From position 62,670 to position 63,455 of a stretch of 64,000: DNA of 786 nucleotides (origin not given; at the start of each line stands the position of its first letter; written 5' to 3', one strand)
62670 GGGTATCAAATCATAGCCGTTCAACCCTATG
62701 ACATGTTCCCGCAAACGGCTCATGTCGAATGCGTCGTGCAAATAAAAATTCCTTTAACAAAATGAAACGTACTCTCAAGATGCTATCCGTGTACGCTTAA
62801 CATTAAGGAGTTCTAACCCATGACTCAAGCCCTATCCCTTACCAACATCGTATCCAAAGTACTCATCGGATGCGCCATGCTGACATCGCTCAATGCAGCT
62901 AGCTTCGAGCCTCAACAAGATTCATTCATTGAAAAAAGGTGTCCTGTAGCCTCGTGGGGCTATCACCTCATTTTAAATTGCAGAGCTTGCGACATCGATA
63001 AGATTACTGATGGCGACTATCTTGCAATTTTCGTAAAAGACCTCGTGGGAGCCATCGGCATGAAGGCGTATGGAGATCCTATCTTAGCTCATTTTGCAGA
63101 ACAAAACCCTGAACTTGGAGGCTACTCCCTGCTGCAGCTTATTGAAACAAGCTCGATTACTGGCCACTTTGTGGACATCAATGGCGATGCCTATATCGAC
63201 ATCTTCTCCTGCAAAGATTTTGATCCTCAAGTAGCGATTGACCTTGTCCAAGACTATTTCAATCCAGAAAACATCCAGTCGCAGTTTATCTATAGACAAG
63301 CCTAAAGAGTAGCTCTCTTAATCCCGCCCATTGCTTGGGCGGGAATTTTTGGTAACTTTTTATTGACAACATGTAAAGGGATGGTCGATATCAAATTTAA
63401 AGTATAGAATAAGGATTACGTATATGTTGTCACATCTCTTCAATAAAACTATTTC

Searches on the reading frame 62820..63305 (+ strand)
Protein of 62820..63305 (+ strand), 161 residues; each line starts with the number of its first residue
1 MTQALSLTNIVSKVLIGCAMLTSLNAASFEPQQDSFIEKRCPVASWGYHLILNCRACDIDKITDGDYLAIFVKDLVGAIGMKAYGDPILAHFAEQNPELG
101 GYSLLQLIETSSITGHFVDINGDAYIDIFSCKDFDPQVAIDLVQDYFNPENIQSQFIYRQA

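Call 32: search_protein_families(library=pfam, proteins=[window:62820-63305:+], max_evalue=0.1)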
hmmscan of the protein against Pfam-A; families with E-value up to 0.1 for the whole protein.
window:62820-63305:+ (161 aa): 1 family
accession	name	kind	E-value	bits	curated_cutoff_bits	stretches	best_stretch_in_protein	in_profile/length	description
PF02675.21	AdoMet_dc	-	5.5e-18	65.7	25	1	49-159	1-106/107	S-adenosylmethionine decarboxylase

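Call 82: find_encoding_contigs(protein=window:62820-63305:+, flank=10000, max_places=2)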
Protein window:62820-63305:+ (161 aa): 1 contig read that carries it; 1 place shown.
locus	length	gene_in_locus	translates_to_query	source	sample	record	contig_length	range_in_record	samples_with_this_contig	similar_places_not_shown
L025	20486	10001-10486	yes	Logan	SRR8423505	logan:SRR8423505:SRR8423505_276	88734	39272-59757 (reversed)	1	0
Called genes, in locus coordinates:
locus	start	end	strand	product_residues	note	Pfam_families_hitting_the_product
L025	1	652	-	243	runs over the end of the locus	-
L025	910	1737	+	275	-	PF01209:Ubie_methyltran (weak), PF13489:Methyltransf_23, PF13649:Methyltransf_25, PF13847:Methyltransf_31, PF08241:Methyltransf_11, PF08242:Methyltransf_12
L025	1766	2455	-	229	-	PF00484:Pro_CA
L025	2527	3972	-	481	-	-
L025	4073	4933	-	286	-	PF13489:Methyltransf_23, PF05175:MTS (weak), PF01209:Ubie_methyltran, PF08241:Methyltransf_11, PF08242:Methyltransf_12, PF09445:Methyltransf_15 (weak), PF13649:Methyltransf_25, PF13847:Methyltransf_31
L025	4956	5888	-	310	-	PF05175:MTS, PF05401:NodS (weak), PF13489:Methyltransf_23, PF01209:Ubie_methyltran, PF08241:Methyltransf_11, PF08242:Methyltransf_12, PF13649:Methyltransf_25, PF13847:Methyltransf_31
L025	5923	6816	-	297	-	PF05175:MTS, PF05401:NodS, PF13489:Methyltransf_23, PF01209:Ubie_methyltran, PF13847:Methyltransf_31, PF08241:Methyltransf_11, PF08242:Methyltransf_12, PF13649:Methyltransf_25, +2 more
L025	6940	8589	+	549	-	-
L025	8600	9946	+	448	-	PF01938:TRAM (weak), PF05958:tRNA_U5-meth_tr, PF02475:TRM5-TYW2_MTfase, PF05175:MTS, PF06325:PrmA (weak), PF09445:Methyltransf_15, PF13649:Methyltransf_25, PF13847:Methyltransf_31, +1 more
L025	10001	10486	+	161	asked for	PF02675:AdoMet_dc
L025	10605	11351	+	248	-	PF18573:BclA_C (faint)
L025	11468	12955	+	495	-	PF28177:T4SS_AnkD (weak)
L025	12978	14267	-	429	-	PF03682:UPF0158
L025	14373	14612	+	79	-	-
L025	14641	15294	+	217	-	-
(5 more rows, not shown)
